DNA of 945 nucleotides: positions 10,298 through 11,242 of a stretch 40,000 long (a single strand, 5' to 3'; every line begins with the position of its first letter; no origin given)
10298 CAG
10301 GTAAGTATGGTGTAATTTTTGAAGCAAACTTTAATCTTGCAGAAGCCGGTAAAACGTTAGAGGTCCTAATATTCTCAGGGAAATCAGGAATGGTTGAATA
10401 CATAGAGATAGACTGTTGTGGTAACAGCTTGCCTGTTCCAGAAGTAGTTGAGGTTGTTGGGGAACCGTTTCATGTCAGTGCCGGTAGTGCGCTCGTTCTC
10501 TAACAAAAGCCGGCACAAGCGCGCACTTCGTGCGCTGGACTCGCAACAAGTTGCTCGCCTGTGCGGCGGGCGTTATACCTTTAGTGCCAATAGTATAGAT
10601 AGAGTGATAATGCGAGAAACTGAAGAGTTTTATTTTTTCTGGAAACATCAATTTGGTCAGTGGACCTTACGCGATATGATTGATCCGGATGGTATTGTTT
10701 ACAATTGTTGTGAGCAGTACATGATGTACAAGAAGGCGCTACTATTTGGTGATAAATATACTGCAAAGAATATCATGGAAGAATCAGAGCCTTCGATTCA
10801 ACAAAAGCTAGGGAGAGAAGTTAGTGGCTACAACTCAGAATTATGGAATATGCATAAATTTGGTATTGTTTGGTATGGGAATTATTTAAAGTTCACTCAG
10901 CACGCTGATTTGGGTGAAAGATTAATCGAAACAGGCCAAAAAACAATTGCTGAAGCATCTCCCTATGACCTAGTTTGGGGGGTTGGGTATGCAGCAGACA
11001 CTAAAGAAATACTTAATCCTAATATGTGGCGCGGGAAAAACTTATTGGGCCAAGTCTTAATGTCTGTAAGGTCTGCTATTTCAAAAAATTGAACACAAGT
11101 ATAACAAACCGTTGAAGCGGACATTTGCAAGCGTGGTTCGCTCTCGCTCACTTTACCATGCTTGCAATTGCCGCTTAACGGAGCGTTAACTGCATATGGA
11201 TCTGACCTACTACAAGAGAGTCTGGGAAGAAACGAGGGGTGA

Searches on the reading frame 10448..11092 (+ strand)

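Call 9: search_protein_families(library=pfam, proteins=[window:10448-11092:+], max_evalue=0.01)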
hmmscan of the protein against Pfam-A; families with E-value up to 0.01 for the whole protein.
window:10448-11092:+ (214 aa): 1 family
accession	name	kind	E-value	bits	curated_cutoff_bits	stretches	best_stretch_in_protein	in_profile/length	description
PF08719.17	NADAR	-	1e-45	156.4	35.1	1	61-211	13-162/163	NADAR domain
